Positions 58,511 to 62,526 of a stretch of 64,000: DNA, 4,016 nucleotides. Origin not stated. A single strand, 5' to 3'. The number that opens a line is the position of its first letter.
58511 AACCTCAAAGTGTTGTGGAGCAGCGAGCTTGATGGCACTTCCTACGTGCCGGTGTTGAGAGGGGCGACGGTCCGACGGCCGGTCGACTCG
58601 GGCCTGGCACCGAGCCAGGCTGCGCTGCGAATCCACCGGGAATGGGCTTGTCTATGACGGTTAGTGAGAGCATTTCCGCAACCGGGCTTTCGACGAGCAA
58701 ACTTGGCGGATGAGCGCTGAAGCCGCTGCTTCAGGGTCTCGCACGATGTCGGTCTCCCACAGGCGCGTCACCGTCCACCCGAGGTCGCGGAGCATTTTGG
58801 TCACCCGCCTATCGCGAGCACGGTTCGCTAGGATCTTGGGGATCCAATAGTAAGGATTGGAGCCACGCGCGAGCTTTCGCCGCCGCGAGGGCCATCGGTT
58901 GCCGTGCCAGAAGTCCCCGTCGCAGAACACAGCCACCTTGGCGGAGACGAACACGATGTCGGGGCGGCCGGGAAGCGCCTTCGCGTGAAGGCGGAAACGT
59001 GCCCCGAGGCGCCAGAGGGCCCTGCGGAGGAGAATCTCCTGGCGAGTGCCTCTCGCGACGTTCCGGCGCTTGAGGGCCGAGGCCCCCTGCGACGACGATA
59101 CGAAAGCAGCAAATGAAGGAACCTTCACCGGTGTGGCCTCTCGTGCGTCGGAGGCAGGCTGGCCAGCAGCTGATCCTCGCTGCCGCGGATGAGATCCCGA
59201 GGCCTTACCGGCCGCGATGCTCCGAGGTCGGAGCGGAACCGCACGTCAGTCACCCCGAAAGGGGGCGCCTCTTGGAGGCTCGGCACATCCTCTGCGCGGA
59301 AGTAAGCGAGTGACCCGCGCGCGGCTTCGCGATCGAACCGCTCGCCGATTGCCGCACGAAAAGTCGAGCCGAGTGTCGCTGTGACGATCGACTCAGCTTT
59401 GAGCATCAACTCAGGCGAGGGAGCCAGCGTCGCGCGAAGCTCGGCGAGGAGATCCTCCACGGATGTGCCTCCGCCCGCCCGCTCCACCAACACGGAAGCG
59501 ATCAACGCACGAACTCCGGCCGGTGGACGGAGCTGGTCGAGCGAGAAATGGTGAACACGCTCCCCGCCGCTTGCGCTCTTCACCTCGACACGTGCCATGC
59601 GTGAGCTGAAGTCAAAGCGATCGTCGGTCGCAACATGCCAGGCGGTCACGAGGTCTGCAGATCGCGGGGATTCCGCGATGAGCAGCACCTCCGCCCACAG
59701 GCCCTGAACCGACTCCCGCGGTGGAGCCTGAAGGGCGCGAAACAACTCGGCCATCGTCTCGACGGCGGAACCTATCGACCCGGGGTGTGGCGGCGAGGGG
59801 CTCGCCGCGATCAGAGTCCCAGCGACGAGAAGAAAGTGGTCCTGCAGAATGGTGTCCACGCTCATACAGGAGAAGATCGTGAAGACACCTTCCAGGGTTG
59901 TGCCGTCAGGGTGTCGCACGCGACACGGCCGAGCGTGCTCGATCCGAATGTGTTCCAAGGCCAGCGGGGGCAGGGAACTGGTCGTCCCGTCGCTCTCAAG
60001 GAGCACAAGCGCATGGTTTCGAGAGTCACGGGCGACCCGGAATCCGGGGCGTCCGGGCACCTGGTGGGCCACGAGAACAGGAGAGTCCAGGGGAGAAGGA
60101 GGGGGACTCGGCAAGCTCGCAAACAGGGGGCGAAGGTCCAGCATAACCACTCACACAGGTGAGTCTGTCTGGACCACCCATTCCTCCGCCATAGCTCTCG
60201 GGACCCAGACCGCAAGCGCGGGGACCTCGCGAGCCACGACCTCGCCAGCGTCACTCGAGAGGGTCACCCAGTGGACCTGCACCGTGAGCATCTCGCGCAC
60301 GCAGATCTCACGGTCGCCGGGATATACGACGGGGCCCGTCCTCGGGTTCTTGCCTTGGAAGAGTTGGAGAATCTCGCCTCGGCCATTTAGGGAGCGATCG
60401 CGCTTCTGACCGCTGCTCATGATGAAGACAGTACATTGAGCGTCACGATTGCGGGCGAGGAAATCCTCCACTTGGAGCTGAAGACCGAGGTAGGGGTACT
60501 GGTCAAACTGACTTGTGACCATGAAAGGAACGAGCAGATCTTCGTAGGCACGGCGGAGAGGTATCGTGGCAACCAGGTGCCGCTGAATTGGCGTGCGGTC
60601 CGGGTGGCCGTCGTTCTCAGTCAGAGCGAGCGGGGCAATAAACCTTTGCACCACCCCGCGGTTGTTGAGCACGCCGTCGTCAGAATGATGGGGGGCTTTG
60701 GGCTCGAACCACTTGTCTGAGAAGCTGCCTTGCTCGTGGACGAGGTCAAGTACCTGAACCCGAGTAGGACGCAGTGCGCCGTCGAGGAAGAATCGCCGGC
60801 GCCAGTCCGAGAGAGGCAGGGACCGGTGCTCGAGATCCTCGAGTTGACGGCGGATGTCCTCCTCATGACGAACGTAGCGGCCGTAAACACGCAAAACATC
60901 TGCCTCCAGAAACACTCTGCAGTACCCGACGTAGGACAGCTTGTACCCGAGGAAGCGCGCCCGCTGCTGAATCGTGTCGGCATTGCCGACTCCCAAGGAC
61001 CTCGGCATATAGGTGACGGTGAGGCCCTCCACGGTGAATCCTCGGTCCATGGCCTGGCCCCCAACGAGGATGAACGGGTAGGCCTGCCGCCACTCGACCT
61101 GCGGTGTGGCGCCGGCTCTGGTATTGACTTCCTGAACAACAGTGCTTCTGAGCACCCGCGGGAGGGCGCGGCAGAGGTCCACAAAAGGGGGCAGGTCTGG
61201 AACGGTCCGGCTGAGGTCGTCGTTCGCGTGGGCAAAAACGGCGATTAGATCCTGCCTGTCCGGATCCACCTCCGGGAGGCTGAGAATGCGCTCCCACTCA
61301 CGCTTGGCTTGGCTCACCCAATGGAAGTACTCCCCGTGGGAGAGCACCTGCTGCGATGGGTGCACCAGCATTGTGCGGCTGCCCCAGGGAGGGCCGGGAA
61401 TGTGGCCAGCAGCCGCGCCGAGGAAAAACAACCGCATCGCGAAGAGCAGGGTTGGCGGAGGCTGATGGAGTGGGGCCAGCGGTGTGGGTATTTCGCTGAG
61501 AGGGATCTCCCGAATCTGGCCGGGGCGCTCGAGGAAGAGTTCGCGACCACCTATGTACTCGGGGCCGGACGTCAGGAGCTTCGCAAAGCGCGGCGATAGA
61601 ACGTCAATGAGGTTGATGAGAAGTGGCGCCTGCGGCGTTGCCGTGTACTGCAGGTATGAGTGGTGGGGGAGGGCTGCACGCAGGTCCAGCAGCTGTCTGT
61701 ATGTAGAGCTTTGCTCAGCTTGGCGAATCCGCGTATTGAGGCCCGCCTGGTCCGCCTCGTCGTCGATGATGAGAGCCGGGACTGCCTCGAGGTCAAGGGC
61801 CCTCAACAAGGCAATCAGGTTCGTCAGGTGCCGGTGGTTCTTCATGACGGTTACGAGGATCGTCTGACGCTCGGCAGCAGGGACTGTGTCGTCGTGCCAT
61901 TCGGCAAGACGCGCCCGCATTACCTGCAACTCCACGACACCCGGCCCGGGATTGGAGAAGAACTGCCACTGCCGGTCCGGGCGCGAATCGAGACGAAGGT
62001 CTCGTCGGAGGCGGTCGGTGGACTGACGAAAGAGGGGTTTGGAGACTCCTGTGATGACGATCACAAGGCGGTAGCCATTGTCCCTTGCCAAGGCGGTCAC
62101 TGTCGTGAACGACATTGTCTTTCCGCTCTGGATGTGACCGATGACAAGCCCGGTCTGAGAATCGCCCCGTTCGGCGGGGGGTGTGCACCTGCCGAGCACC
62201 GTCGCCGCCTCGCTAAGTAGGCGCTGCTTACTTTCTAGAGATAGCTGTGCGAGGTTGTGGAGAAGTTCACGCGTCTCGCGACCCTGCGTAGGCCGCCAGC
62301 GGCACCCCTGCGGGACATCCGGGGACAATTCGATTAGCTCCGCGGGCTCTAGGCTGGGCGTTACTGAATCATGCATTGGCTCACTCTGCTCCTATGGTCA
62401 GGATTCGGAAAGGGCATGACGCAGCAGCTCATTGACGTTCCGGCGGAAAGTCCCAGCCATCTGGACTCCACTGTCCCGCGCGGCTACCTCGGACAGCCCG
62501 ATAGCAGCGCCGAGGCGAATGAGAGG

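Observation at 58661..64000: Methylase-associated defence cassette: (truncated upstream gene) - GHKL ATPase - Z1 ATPase - PD-(D/E)xK nuclease - Vsr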

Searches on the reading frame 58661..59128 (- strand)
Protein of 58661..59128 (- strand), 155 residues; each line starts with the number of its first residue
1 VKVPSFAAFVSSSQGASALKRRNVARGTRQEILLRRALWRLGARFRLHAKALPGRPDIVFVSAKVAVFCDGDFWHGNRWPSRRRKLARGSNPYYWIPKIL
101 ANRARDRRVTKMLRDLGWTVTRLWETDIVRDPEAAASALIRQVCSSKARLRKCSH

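Call 3: search_protein_families(library=pfam, proteins=[window:58661-59128:-], max_evalue=0.01)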
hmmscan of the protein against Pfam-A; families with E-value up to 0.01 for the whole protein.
window:58661-59128:- (155 aa): 3 families
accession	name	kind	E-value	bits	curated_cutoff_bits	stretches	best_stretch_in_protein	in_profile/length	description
PF03852.21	Vsr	-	7.7e-21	74.2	27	1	18-79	11-72/74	DNA mismatch endonuclease Vsr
PF18741.7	MTES_1575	-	9.9e-10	38.8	38.2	1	102-142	55-95/96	REase_MTES_1575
PF04480.18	DUF559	-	0.00083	19.6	20.6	1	103-141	68-106/109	Protein of unknown function (DUF559)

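Call 4: search_protein_families(library=padloc, proteins=[window:58661-59128:-], max_evalue=0.01)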
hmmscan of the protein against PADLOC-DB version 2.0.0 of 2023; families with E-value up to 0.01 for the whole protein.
window:58661-59128:- (155 aa): 3 families
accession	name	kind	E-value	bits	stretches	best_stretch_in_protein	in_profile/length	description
PDLC03397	Vsr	-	1.2e-13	49.5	1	23-129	17-120/156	Type II nicking endonuclease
PDLC05009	PDC-S37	-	1.6e-06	24.2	1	102-149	1297-1344/1550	-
PDLC02194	Hhe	-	4.6e-05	18.8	1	102-145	1739-1782/1911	-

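Call 5: search_protein_families(library=ncbifam, proteins=[window:58661-59128:-], max_evalue=0.01)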
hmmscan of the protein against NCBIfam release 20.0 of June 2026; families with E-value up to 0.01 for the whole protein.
window:58661-59128:- (155 aa): 3 families
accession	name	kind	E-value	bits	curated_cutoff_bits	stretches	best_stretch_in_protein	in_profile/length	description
TIGR00632.1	vsr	subfamily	2.3e-34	118.3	97.85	1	17-127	11-119/119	DNA mismatch endonuclease Vsr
NF042953.1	Hhe_antiphage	equivalog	3.3e-05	21.5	2000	1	102-147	1639-1684/1797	DUF4011 domain-containing anti-phage protein Hhe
NF058533.1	antiphage_ProA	equivalog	6.9e-05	20.4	1500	1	103-149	1663-1709/1903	anti-phage protein ProA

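Call 33: search_solved_structures(query=window:58661-59128:-, max_evalue=0.01, show_alignments=2)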
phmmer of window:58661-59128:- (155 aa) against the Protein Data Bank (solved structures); distinct sequences matched with E-value up to 0.01: 3.
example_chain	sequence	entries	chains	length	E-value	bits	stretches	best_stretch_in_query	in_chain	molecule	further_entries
1cw0_A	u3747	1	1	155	3e-13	53.2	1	23-129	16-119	PROTEIN (DNA MISMATCH ENDONUCLEASE)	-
1vsr_A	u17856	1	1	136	1.7e-12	50.7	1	36-129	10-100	PROTEIN (VSR ENDONUCLEASE)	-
1odg_A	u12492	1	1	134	2e-12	50.5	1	37-129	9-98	DNA MISMATCH ENDONUCLEASE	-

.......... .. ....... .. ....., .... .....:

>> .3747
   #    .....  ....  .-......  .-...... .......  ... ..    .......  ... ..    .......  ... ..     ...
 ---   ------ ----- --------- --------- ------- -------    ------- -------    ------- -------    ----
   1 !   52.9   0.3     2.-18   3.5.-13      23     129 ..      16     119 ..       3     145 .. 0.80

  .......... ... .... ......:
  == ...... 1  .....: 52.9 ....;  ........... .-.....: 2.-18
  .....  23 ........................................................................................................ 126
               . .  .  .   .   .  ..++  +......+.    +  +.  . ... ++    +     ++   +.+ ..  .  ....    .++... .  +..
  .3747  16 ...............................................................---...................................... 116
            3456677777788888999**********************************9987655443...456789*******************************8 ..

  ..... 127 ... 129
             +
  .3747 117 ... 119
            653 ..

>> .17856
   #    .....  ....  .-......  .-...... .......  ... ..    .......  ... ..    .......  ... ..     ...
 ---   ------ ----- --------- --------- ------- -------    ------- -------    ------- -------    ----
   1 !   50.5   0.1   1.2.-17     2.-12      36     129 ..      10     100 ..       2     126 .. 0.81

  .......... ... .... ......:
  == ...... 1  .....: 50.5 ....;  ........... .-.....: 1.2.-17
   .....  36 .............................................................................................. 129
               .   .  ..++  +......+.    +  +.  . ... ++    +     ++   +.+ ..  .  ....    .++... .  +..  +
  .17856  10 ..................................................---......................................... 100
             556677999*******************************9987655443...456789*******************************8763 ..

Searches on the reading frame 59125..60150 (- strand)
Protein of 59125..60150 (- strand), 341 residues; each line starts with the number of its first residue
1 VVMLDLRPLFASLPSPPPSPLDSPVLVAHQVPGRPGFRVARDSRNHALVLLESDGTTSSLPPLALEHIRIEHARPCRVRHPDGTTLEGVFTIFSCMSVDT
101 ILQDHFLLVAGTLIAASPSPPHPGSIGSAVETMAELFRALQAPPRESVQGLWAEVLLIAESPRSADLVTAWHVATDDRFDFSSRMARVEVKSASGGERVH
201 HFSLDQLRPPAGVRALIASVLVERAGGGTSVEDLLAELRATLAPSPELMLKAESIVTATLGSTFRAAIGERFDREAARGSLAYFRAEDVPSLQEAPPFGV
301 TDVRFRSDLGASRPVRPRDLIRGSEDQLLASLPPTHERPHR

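Call 3: search_protein_families(library=pfam, proteins=[window:59125-60150:-], max_evalue=0.01)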
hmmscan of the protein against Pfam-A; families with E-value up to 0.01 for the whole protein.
window:59125-60150:- (341 aa): 1 family
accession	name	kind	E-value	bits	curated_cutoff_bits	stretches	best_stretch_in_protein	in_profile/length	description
PF14390.12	DUF4420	-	9e-23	81.4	27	1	36-309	29-305/306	Putative PD-(D/E)XK family member, (DUF4420)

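Call 4: search_protein_families(library=padloc, proteins=[window:59125-60150:-], max_evalue=0.01)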
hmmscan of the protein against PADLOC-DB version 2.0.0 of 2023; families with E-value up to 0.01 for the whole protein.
window:59125-60150:- (341 aa): 0 families

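Call 5: search_protein_families(library=ncbifam, proteins=[window:59125-60150:-], max_evalue=0.01)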
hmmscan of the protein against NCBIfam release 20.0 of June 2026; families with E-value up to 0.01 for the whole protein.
window:59125-60150:- (341 aa): 1 family
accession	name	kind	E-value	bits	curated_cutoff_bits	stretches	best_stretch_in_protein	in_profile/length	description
NF041934.1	MzaD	equivalog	4.4e-05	22.8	420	1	157-312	155-311/326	MZA anti-phage system associated PD-(D/E)XK motif protein MzaD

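Call 31: search_solved_structures(query=window:59125-60150:-, max_evalue=10)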
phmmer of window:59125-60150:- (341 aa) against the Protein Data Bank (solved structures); distinct sequences matched with E-value up to 10: 1.
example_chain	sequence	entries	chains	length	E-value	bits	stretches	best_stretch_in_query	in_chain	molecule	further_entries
6jhu_A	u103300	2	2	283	0.036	16.8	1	104-164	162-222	Biotin/lipoate protein ligase-like protein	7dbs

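Call 40: find_homologous_proteins(query=window:59125-60150:-, max_evalue=0.001)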
Query window:59125-60150:- (341 aa): 35 proteins with E <= 0.001 among 8000 candidates.
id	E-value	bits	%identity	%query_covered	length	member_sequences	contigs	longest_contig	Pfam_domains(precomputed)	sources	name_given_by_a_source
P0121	3.1e-151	522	100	72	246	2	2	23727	PF14390.13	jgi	jgi:hypothetical protein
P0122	3.5e-138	479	68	99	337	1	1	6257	PF14390.13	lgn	-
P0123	3.8e-133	462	65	99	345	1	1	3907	PF14390.13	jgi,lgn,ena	-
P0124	2.1e-123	430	61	99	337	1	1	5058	PF14390.13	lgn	-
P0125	6.3e-117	409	68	80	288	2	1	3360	PF14390.13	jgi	jgi:hypothetical protein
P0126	8.6e-114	399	61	91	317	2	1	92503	PF14390.13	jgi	-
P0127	2.4e-96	341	50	95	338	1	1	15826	PF14390.13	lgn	-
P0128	1.0e-91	326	67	70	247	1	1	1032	PF14390.13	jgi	jgi:hypothetical protein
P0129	1.4e-89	319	66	70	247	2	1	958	PF14390.13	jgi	jgi:hypothetical protein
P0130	1.6e-76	276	45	90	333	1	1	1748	PF14390.13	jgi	-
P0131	1.8e-70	256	44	92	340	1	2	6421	PF14390.13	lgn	-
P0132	2.4e-70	256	43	94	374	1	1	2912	PF14390.13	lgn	-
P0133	2.0e-68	249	41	90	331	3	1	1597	PF14390.13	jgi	jgi:putative PD-(D/E)XK family protein DUF4420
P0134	6.7e-68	248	43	97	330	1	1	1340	PF14390.13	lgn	-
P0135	1.0e-67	247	41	89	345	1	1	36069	PF14390.13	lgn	-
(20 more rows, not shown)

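Call 59: predict_structure(alignment_id=A3)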
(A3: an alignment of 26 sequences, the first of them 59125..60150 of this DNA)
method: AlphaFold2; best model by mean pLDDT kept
length: 341 residues; sequences in the alignment: 26
mean_pLDDT: 92.8   pTM: 0.91
mean pLDDT of the five models: 92.8, 91.8, 91.8, 91.3, 90.0
residues with pLDDT >= 90: 281; 70-90: 51; 50-70: 8; < 50: 1
segments of 3 or more residues with pLDDT < 50: none
pLDDT, mean of each block of 10 residues (from residue 1): 90 89 89 95 96 83 95 93 92 96 97 93 89 96 96 98 97 84 95 96 93 96 97 98 97 97 98 97 96 89 93 89 82 80 37
secondary structure, 60 per line:
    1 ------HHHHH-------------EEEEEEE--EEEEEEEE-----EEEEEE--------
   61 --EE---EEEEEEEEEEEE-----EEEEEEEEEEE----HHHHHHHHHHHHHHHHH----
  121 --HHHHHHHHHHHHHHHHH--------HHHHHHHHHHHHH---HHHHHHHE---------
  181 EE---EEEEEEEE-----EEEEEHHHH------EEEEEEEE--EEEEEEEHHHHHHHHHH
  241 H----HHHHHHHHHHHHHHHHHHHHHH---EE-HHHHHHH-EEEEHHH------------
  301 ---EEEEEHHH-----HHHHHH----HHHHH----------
elements in order: H7-11 E25-31 E34-41 E47-52 E68-79 E85-95 H100-116 H123-139 H148-160 H164-170 E186-193 E199-203 H204-207 E214-221 E224-230 H231-241 H246-267 H274-280 E282-285 E304-308 H317-322 H327-331

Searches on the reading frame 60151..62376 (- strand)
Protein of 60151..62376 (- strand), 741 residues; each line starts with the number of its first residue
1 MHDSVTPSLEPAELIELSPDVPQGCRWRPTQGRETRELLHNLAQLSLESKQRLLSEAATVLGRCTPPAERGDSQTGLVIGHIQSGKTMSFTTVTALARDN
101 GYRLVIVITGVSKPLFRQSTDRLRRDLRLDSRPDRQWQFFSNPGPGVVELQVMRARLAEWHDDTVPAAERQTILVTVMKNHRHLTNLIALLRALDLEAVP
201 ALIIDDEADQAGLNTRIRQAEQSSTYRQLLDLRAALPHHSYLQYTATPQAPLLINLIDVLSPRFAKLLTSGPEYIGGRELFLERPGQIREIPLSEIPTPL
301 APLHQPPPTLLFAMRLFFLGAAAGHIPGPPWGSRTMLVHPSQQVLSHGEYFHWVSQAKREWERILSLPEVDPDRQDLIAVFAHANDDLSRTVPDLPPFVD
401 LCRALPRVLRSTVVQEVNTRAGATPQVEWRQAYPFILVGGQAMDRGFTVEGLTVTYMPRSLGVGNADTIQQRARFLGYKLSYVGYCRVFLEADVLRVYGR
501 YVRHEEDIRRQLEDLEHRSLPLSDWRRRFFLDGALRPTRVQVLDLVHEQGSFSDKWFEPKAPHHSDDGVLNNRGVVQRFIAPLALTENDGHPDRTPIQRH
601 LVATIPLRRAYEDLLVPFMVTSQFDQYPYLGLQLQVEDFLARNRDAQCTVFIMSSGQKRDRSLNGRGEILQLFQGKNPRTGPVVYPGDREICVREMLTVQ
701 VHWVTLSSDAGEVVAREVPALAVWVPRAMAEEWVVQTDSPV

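Call 3: search_protein_families(library=pfam, proteins=[window:60151-62376:-], max_evalue=0.01)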
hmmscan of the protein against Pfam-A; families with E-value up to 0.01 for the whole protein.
window:60151-62376:- (741 aa): 2 families
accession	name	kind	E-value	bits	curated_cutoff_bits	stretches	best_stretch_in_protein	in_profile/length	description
PF10593.14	Z1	-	3.2e-28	99.3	25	1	311-520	3-212/228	Z1 domain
PF13191.12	AAA_16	-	0.0092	16.9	32.6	0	68-214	19-150/167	AAA ATPase domain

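Call 4: search_protein_families(library=padloc, proteins=[window:60151-62376:-], max_evalue=0.01)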
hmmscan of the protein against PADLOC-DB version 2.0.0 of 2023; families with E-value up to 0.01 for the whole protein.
window:60151-62376:- (741 aa): 2 families
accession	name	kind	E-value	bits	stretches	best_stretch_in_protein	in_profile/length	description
PDLC03202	Helicase_II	-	1.8e-43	146.8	1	74-544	42-467/621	Type II helicase domain protein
PDLC02205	MzaC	-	1.2e-17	61.2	2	59-124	121-187/952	-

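Call 5: search_protein_families(library=ncbifam, proteins=[window:60151-62376:-], max_evalue=0.01)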
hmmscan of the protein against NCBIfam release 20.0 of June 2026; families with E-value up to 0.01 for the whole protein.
window:60151-62376:- (741 aa): 1 family
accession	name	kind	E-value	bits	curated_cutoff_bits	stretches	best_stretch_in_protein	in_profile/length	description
NF041933.1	MzaC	equivalog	3.1e-23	81.7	1500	2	375-512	507-644/806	MZA anti-phage system associated Z1 domain-containing protein MzaC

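Call 30: search_solved_structures(query=window:60151-62376:-, max_evalue=1)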
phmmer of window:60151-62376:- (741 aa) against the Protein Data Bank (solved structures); distinct sequences matched with E-value up to 1: 7.
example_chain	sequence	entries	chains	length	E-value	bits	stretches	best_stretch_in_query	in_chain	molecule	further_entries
1ev1_2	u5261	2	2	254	0.25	12.5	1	59-110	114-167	ECHOVIRUS 1 | VP2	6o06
6rjf_2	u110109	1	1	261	0.26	12.5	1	59-110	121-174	VP2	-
2qkx_A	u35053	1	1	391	0.48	11.6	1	180-227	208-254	Bifunctional protein glmU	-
3d8v_A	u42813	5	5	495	0.71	11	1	181-227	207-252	Bifunctional protein glmU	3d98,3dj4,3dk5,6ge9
3spt_A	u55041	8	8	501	0.72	11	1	181-227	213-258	Bifunctional protein glmU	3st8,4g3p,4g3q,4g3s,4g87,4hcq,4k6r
3foq_A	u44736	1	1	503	0.72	11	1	181-227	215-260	Bifunctional protein glmU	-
1j03_A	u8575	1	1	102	0.91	10.6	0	486-529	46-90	putative steroid binding protein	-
